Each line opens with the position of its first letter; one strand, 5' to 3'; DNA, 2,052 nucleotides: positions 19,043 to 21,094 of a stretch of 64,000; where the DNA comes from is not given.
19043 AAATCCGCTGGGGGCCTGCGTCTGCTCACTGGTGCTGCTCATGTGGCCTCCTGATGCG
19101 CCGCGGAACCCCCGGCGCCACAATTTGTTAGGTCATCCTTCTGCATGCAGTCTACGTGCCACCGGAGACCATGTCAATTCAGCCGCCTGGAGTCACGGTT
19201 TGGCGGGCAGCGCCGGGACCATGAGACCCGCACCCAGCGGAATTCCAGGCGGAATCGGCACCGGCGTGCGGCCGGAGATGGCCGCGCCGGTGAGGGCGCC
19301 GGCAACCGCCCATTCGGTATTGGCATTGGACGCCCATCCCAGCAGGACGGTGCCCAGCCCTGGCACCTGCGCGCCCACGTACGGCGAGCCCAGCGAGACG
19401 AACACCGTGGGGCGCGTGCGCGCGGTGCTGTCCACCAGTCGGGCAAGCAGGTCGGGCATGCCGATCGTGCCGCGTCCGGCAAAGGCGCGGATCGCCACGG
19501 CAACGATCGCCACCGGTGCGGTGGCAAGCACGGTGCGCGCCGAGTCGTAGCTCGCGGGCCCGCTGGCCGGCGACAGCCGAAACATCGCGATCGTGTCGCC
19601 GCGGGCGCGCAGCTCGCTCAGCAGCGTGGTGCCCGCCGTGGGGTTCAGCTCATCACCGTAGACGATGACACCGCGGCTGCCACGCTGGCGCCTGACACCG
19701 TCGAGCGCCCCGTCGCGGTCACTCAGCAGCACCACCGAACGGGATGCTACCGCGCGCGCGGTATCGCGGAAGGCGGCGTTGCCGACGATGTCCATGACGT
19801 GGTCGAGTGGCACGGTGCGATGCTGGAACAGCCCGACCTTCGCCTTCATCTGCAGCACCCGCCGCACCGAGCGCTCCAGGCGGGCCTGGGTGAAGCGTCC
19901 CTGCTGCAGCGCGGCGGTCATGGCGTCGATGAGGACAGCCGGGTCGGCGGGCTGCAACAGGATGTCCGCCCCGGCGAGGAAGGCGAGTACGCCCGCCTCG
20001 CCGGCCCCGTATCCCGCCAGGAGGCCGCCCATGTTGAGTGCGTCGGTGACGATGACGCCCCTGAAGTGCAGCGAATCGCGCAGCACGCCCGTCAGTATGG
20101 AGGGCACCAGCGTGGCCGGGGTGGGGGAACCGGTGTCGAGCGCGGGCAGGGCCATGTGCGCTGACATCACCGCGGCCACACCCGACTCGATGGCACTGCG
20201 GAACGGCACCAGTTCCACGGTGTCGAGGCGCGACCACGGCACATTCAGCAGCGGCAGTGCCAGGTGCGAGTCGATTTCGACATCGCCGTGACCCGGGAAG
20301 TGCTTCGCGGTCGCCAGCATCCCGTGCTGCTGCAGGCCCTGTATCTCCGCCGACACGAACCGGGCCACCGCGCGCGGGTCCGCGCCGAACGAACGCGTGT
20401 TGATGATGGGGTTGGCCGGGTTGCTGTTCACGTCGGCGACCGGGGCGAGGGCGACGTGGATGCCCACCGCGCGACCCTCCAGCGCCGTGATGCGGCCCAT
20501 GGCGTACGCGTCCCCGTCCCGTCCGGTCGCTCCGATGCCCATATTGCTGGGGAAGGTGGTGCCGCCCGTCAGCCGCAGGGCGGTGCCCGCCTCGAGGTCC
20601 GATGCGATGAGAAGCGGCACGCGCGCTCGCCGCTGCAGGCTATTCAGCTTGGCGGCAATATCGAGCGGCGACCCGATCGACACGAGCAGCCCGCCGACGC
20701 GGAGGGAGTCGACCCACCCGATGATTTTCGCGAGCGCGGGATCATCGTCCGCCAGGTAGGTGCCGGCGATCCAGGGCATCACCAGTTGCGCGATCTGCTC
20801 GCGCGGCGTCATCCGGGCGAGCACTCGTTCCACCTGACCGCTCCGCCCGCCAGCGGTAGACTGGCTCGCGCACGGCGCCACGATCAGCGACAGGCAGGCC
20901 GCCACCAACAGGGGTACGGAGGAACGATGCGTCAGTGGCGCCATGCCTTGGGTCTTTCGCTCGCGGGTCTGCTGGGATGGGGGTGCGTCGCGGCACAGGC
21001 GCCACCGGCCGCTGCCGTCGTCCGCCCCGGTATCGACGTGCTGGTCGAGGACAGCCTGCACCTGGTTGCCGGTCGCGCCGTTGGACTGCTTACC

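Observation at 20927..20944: Head-to-head overlap of two divergent secreted glycosidase genes: each start codon lies inside the other gene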

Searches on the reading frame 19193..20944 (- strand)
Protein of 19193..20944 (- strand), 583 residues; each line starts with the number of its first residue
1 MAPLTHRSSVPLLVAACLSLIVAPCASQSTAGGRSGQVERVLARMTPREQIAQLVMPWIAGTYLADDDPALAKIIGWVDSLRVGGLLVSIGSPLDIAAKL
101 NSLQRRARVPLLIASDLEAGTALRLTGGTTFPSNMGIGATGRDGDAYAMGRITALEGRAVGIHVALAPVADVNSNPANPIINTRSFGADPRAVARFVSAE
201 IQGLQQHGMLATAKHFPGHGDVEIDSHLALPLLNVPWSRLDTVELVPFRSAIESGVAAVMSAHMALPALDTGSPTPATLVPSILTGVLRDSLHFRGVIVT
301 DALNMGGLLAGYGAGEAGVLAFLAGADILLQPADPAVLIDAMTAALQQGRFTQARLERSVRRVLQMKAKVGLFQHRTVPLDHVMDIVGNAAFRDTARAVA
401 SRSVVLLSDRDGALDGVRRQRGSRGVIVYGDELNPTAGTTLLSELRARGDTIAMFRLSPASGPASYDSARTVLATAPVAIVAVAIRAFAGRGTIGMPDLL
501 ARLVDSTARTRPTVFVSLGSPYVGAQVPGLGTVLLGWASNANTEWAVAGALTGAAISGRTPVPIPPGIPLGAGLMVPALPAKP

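Call 4: search_protein_families(library=pfam, proteins=[window:19193-20944:-])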
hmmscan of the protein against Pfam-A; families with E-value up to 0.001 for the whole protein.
window:19193-20944:- (583 aa): 1 family
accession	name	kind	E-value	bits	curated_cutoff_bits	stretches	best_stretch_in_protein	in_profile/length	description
PF00933.27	Glyco_hydro_3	-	2.1e-80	270.9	27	1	48-365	3-315/316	Glycosyl hydrolase family 3 N terminal domain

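Call 24: search_solved_structures(query=window:19193-20944:-, max_evalue=1e-20)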
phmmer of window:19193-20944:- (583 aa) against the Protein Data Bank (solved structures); distinct sequences matched with E-value up to 1e-20: 33.
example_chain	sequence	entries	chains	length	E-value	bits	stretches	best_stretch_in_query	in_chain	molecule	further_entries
3sql_A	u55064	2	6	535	1.2e-73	251.7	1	74-377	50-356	Glycosyl hydrolase family 3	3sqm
6k5j_A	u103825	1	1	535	2.3e-63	217.8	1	45-564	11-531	GH3 beta-N-acetylglucosaminidase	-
3bmx_A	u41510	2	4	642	7.9e-62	212.7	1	10-431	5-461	Uncharacterized lipoprotein ybbD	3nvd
4gyj_A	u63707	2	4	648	4.2e-60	207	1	27-431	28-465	Uncharacterized lipoprotein ybbD | Glycoside Hydrolase NagZ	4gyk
3lk6_A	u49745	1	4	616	1.9e-59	204.8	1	34-431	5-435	Lipoprotein ybbD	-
5vqd_A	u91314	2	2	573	3.1e-51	177.8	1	102-563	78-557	Beta-glucoside phosphorylase BglX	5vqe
4zm6_A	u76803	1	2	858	1.2e-48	169.2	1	75-369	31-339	N-acetyl-beta-D glucosaminidase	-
3tev_A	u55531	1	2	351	2.7e-45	158.1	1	110-337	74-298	Glycosyl hyrolase, family 3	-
3wo8_A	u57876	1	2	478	1.4e-36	129.3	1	111-365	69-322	Beta-N-acetylglucosaminidase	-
5bza_A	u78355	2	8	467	3.5e-35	124.8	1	100-364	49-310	Beta-N-acetylhexosaminidase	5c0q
6jti_A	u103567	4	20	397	2.4e-33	118.7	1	106-336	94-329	Beta-hexosaminidase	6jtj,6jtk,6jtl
7vi6_A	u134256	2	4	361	5.4e-32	114.3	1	100-345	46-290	Beta-N-acetylhexosaminidase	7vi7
6gfv_A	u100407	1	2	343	7.5e-30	107.2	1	42-368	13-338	Probable conserved lipoprotein LpqI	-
5g1m_A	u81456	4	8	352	3.6e-29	104.9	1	58-358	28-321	BETA-HEXOSAMINIDASE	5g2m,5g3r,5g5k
4yyf_A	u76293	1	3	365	5.5e-29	104.3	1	43-367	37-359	Beta-N-acetylhexosaminidase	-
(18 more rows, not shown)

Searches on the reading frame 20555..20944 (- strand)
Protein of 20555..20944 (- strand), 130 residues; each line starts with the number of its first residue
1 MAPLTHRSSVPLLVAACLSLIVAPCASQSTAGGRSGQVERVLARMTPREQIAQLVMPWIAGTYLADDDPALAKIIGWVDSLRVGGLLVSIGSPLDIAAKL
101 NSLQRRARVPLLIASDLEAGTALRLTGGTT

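Call 51: find_homologous_proteins(query=window:20555-20944:-, max_evalue=1e-10)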
Query window:20555-20944:- (130 aa): 28 proteins with E <= 1e-10 among 114 candidates.
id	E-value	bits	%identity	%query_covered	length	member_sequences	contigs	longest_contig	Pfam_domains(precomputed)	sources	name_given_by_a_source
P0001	1.3e-53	198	74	96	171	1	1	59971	PF00933.28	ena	-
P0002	1.0e-51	192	73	99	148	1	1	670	PF00933.28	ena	-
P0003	3.4e-32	129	66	68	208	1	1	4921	PF00933.28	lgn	-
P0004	3.4e-32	129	57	82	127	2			PF00933.28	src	-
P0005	1.3e-31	127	65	71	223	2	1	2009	PF00933.28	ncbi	-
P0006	1.4e-31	127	68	72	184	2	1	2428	PF00933.28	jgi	jgi:beta-N-acetylhexosaminidase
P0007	1.8e-31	127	66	72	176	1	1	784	PF01547.31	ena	-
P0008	2.0e-31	127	55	85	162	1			PF00933.28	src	-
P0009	3.5e-31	126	60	76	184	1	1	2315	PF00933.28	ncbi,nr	ncbi:MAG: beta-N-acetylglucosaminidase, partial [Gemmatimonadota bacterium]|nr:beta-N-acetylglucosam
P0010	1.0e-30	124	65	72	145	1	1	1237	PF00933.28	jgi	jgi:beta-N-acetylhexosaminidase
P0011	2.6e-30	123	58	81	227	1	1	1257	PF00933.28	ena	-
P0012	3.3e-30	123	66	72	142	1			PF00933.28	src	-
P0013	6.0e-30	122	59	82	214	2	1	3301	PF00933.28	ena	-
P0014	2.1e-29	120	55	88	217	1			PF00933.28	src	-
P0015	2.6e-29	120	59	78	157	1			PF00933.28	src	-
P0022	8.7e-27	112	56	79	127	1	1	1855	-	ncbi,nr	ncbi:MAG: hypothetical protein JF602_00520, partial [Gemmatimonadetes bacterium]|nr:hypothetical pro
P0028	2.4e-22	97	60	60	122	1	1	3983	-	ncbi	ncbi:MAG: hypothetical protein ACREMX_05620, partial [Gemmatimonadales bacterium]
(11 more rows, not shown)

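Call 53: find_encoding_contigs(protein=P0028, flank=3000, max_places=3)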
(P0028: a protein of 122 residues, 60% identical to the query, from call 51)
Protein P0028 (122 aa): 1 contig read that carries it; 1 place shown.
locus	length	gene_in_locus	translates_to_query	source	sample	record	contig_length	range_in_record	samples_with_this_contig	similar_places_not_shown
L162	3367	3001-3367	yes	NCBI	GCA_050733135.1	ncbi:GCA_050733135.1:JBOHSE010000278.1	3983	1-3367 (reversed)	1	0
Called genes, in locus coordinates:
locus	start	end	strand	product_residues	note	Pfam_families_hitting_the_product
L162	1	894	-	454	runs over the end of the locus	PF07994:NAD_binding_5, PF01658:Inos-1-P_synth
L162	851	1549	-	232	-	PF01066:CDP-OH_P_transf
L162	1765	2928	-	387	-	PF07075:NamZ_N, PF20732:NamZ_C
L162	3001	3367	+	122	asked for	?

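Call 54: find_encoding_contigs(protein=P0022, flank=3000, max_places=3)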
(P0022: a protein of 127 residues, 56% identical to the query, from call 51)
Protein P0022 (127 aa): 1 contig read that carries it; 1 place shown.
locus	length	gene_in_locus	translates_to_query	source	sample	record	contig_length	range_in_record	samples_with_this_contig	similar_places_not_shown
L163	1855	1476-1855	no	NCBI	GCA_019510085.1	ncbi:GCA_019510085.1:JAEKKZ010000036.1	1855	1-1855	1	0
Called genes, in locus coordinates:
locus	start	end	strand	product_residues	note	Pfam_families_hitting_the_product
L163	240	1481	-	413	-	PF07075:NamZ_N, PF20732:NamZ_C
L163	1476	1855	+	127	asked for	?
